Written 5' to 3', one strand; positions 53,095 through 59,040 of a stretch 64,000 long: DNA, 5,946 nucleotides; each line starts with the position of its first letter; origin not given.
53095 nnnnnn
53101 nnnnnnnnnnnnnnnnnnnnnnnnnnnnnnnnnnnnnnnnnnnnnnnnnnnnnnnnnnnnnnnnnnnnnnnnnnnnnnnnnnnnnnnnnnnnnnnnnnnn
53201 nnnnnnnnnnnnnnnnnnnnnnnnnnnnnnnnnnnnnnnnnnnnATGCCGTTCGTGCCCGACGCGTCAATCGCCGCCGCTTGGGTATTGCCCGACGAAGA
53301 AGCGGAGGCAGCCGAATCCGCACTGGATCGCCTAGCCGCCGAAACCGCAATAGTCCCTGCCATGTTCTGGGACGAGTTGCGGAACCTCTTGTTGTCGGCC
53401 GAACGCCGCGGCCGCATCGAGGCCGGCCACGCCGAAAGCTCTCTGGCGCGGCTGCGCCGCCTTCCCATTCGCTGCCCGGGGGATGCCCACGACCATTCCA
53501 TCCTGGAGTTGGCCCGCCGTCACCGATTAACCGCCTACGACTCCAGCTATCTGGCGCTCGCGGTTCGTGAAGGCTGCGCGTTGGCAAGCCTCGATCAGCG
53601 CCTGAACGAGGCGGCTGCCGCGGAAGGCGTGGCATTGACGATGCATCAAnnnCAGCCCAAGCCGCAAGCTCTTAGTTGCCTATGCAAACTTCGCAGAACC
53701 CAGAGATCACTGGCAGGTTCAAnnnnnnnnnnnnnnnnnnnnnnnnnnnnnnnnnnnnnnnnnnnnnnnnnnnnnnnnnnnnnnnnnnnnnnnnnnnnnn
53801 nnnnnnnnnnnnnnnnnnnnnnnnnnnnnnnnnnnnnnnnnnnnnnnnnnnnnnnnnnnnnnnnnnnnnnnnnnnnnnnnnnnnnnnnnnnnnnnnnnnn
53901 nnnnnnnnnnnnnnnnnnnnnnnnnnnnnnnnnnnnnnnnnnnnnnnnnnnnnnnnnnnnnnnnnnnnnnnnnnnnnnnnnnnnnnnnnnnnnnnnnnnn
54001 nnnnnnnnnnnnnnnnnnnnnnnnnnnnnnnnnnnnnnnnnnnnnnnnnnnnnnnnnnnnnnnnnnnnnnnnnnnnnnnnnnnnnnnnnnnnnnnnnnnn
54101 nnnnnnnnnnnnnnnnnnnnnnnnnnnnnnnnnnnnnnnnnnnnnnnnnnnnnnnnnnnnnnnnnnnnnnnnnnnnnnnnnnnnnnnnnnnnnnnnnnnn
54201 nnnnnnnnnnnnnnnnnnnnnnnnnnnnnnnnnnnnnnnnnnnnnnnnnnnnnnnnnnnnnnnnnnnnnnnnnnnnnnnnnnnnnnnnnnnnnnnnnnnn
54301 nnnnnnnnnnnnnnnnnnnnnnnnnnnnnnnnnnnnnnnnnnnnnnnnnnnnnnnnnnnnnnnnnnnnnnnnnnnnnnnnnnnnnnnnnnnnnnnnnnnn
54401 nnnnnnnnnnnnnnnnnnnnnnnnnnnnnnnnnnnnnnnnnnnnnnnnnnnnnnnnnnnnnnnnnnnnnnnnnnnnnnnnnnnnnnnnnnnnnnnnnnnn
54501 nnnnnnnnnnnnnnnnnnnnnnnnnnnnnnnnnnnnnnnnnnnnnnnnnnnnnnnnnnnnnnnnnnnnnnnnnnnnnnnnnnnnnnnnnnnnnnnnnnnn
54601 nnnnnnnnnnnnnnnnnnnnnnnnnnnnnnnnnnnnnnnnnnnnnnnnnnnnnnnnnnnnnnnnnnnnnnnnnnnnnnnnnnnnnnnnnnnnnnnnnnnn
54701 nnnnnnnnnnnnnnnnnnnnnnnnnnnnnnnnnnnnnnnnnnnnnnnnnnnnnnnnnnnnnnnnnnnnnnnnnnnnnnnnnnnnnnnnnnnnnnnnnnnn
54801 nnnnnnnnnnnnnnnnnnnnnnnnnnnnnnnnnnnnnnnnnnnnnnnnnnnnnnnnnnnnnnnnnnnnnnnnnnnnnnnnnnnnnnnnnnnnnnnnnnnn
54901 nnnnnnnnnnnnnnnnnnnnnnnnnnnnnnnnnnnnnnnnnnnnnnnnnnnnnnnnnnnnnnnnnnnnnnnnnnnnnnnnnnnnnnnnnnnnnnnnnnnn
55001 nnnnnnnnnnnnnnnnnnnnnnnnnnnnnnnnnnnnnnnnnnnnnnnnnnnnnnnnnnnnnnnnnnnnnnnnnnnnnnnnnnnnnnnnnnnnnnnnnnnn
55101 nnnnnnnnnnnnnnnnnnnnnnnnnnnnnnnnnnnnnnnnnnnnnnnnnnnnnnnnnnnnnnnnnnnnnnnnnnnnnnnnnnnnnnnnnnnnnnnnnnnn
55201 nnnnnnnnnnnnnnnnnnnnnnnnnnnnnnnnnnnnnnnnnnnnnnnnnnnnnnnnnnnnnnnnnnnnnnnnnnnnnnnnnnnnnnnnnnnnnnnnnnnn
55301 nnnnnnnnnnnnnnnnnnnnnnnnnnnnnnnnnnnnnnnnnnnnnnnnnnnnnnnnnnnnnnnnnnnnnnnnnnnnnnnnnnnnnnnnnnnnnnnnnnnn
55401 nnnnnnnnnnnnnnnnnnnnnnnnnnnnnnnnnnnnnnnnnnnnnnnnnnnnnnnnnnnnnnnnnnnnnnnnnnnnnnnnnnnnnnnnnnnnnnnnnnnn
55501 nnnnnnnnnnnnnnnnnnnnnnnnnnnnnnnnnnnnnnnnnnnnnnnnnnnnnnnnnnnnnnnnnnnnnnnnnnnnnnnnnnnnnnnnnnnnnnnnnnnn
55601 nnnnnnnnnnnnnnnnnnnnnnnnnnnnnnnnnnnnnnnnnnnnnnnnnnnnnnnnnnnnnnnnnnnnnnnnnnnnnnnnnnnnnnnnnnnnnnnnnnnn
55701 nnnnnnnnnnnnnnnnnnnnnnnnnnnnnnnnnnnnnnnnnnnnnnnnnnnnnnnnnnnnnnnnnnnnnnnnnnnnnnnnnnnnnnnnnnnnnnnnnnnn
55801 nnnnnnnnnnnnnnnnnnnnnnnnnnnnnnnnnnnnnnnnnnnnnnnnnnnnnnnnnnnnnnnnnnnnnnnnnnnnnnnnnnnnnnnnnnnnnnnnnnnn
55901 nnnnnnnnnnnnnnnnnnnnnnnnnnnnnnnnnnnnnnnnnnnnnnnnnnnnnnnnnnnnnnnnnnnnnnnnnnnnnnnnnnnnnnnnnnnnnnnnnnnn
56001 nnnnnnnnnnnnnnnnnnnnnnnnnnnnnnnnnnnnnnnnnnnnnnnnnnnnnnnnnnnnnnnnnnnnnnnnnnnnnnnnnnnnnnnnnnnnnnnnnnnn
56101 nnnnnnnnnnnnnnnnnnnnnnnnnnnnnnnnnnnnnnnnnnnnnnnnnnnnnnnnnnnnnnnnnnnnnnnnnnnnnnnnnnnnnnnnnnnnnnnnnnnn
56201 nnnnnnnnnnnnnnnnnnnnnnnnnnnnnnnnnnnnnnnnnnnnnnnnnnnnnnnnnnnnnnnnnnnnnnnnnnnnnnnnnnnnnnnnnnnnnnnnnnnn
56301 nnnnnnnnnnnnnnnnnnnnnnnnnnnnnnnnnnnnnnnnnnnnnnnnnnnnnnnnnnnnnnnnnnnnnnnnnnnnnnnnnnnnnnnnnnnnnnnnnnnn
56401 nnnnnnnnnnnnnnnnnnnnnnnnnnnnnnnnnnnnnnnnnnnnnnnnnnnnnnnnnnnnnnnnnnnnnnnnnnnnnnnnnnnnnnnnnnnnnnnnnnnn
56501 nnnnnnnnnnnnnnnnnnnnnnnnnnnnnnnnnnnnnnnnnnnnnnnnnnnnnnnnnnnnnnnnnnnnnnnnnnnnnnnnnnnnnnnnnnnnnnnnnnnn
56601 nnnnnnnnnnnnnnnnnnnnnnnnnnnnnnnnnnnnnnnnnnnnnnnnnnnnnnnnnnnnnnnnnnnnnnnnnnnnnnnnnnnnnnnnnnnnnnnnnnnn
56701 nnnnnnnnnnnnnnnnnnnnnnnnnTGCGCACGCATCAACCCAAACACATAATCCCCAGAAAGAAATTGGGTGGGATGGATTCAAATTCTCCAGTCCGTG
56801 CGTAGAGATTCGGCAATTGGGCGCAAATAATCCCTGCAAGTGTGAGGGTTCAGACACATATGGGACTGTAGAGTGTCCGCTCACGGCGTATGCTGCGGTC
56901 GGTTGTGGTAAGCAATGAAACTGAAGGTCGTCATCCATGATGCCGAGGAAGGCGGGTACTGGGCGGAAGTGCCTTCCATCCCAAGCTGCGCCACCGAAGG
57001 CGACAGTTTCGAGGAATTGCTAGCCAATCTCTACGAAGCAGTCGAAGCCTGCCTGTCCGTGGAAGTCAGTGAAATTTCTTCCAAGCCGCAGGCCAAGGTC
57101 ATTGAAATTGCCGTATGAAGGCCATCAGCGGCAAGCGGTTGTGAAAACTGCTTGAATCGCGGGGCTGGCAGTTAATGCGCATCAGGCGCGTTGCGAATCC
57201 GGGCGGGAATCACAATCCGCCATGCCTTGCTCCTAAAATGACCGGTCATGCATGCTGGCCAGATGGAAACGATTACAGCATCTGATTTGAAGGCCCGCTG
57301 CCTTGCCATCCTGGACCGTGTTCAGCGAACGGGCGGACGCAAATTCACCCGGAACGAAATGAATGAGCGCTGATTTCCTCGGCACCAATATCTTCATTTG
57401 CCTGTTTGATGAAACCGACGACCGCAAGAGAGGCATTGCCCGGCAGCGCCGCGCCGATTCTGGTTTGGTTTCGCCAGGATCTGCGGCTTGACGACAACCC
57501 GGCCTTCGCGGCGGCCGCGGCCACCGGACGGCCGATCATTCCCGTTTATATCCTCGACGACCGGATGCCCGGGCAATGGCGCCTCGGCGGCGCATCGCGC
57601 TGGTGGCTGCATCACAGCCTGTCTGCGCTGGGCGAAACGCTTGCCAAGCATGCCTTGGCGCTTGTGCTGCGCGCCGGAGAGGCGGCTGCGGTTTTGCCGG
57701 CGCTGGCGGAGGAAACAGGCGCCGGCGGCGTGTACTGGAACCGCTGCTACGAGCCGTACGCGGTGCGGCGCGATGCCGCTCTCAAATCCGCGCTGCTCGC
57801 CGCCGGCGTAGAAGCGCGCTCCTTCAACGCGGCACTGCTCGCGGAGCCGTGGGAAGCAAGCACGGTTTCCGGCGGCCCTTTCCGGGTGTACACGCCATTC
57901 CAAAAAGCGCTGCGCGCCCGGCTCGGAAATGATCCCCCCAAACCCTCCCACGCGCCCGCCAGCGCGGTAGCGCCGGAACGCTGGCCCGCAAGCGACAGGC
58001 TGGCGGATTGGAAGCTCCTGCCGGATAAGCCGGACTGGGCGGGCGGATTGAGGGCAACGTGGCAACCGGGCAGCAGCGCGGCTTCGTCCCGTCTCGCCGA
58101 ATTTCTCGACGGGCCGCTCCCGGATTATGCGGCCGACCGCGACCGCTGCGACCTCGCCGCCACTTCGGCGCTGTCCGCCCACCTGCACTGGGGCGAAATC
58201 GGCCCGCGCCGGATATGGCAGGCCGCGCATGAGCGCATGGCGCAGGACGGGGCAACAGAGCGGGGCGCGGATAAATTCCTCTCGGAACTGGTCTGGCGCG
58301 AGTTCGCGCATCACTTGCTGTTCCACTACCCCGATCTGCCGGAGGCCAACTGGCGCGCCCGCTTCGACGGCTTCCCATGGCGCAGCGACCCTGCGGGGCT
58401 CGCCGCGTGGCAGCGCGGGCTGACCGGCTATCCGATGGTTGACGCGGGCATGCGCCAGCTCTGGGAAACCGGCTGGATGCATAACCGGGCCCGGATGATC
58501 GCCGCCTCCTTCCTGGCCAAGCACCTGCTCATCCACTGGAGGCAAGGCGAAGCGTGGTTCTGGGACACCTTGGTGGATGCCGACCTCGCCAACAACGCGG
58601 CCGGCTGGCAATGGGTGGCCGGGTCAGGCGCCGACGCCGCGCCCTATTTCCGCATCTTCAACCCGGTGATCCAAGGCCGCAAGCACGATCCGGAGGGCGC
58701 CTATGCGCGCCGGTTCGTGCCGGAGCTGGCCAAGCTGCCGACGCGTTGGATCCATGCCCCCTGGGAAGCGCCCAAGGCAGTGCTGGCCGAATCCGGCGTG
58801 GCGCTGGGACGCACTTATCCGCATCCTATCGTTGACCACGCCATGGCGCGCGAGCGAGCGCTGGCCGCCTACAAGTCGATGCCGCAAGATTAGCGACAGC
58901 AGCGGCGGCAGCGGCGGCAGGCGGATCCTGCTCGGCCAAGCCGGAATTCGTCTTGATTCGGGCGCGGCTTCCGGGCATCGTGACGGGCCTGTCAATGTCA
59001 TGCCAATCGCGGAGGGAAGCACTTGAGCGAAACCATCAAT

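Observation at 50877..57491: Integrase-less accessory island anchored on a 196-bp direct repeat of the dsbB 3' end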

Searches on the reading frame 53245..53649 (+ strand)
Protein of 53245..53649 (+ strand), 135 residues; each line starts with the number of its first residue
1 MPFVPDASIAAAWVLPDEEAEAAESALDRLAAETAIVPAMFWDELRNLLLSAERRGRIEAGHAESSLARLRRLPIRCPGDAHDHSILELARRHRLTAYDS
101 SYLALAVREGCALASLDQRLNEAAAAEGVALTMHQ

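Call 7: search_protein_families(library=pfam, proteins=[window:53245-53649:+], max_evalue=0.01)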
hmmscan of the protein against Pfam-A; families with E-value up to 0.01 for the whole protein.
window:53245-53649:+ (135 aa): 2 families
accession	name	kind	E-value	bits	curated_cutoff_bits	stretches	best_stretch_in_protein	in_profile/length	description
PF01850.27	PIN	-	3e-15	57.3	23.6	1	4-124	2-118/120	PIN domain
PF18477.7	PIN_9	-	0.003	18.2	26.3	1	14-96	9-90/116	PIN like domain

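Call 8: search_protein_families(library=ncbifam, proteins=[window:53245-53649:+], max_evalue=0.01)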
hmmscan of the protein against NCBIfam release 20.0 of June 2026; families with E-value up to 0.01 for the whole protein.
window:53245-53649:+ (135 aa): 0 families

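Call 31: find_encoding_contigs(protein=window:53245-53649:+, flank=8000, max_places=10)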
Protein window:53245-53649:+ (135 aa): 19 contigs read that carry it; 10 places shown.
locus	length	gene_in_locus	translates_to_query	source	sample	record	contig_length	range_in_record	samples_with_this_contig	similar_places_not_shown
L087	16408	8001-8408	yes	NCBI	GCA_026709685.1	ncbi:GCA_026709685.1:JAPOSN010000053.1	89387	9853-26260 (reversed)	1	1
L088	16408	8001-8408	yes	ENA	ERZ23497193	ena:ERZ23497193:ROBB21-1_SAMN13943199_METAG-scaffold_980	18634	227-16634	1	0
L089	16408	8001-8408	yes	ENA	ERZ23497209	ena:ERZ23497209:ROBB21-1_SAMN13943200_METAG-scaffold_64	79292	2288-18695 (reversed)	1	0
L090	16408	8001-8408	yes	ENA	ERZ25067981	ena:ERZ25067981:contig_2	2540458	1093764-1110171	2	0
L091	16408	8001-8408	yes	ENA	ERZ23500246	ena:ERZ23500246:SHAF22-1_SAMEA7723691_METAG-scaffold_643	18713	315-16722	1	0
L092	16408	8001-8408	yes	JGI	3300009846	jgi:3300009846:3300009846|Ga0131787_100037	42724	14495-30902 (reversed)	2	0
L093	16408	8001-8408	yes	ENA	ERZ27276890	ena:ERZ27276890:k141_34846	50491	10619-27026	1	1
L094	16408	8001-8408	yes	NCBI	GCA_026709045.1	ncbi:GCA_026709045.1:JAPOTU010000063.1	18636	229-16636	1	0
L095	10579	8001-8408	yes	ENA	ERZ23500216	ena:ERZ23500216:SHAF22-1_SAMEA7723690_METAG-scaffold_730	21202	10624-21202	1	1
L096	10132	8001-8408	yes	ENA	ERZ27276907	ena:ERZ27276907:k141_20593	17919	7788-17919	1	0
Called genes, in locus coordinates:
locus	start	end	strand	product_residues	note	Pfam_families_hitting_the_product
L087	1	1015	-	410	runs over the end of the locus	PF00145:DNA_methylase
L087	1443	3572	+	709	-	PF02775:TPP_enzyme_C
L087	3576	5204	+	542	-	PF01558:POR, PF20169:DUF6537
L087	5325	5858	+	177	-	PF02600:DsbB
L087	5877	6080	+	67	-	-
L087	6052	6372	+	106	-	-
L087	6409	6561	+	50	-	-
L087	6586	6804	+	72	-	PF09720:Unstab_antitox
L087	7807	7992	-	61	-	-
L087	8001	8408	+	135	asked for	PF01850:PIN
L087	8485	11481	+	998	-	-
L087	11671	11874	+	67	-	PF15919:HicB_lk_antitox (weak)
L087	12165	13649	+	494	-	PF00875:DNA_photolyase, PF03441:FAD_binding_7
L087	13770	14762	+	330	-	PF08240:ADH_N, PF00107:ADH_zinc_N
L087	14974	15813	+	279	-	PF00106:adh_short, PF08659:KR (weak), PF13561:adh_short_C2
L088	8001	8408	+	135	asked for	PF01850:PIN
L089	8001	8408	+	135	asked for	PF01850:PIN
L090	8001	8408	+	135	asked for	PF01850:PIN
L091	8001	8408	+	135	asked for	PF01850:PIN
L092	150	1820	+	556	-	PF02384:N6_Mtase, PF07669:Eco57I, PF22837:M_Eco57I_C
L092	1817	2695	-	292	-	-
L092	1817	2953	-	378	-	PF13091:PLDc_2 (weak)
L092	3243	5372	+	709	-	PF02775:TPP_enzyme_C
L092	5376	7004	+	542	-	PF01558:POR, PF20169:DUF6537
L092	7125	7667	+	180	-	PF02600:DsbB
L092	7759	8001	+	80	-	-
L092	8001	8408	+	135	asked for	PF01850:PIN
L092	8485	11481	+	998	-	-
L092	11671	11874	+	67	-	PF15919:HicB_lk_antitox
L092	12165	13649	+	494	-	PF00875:DNA_photolyase, PF03441:FAD_binding_7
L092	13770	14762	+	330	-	PF08240:ADH_N, PF00107:ADH_zinc_N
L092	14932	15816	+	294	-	PF00106:adh_short, PF08659:KR (weak), PF13561:adh_short_C2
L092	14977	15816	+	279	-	PF00106:adh_short, PF08659:KR (weak), PF13561:adh_short_C2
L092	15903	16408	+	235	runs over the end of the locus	PF03070:TENA_THI-4, PF14518:Haem_oxygenas_2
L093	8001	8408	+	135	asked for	PF01850:PIN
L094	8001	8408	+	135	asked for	PF01850:PIN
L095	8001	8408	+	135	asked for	PF01850:PIN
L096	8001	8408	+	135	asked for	PF01850:PIN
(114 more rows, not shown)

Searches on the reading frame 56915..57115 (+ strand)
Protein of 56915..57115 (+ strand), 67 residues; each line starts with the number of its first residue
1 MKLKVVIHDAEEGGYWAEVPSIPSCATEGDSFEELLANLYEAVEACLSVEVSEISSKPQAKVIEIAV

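Call 29: search_protein_families(library=padloc, proteins=[window:56915-57115:+], max_evalue=0.001)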
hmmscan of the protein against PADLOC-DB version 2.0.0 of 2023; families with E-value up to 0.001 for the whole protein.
window:56915-57115:+ (67 aa): 0 families

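Call 69: search_protein_families(library=pfam, proteins=[window:56915-57115:+], max_evalue=0.05)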
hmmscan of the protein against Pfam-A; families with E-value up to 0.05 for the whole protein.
seq(67 aa): 3 families
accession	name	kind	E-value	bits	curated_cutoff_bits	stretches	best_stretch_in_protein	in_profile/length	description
PF15919.11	HicB_lk_antitox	-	1.8e-06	28.6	27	1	5-64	3-62/123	HicB_like antitoxin of bacterial toxin-antitoxin system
PF21748.3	UPF0150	-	0.00012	22.4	27.3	1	11-52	17-58/64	UPF0150-like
PF08972.17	DUF1902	-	0.00064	20.2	22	1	6-48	6-48/74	Domain of unknown function (DUF1902)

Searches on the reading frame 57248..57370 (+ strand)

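Call 69: search_protein_families(library=pfam, proteins=[window:57248-57370:+], max_evalue=0.05)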
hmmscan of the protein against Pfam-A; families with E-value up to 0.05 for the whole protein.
seq(41 aa): 1 family
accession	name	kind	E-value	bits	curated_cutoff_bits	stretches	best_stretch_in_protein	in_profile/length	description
PF02604.26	PhdYeFM_antitox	-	0.04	14.1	29.8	1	6-29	1-24/74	Antitoxin Phd_YefM, type II toxin-antitoxin system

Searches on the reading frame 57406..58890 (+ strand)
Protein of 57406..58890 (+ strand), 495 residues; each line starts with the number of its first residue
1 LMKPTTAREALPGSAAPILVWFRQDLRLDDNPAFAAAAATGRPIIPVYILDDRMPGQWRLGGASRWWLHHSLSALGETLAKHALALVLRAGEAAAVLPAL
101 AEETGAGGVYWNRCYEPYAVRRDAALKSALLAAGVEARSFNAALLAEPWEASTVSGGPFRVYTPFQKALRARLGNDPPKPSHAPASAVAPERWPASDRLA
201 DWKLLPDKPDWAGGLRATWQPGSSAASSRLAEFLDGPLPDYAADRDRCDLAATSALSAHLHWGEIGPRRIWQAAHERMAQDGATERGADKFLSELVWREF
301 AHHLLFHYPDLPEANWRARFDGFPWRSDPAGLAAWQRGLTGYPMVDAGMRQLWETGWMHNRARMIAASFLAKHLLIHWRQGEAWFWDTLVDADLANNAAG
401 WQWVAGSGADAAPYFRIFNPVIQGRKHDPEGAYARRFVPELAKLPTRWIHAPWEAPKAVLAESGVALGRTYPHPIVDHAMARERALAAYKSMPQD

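Call 69: search_protein_families(library=pfam, proteins=[window:57406-58890:+], max_evalue=0.05)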
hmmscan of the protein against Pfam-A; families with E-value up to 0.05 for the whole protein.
window:57406-58890:+ (495 aa): 2 families
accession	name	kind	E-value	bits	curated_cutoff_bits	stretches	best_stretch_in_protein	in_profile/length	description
PF03441.19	FAD_binding_7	-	5.6e-91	303.9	27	1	291-490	1-202/203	FAD binding domain of DNA photolyase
PF00875.24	DNA_photolyase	-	4.8e-52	176.6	26.6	1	19-180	2-163/164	DNA photolyase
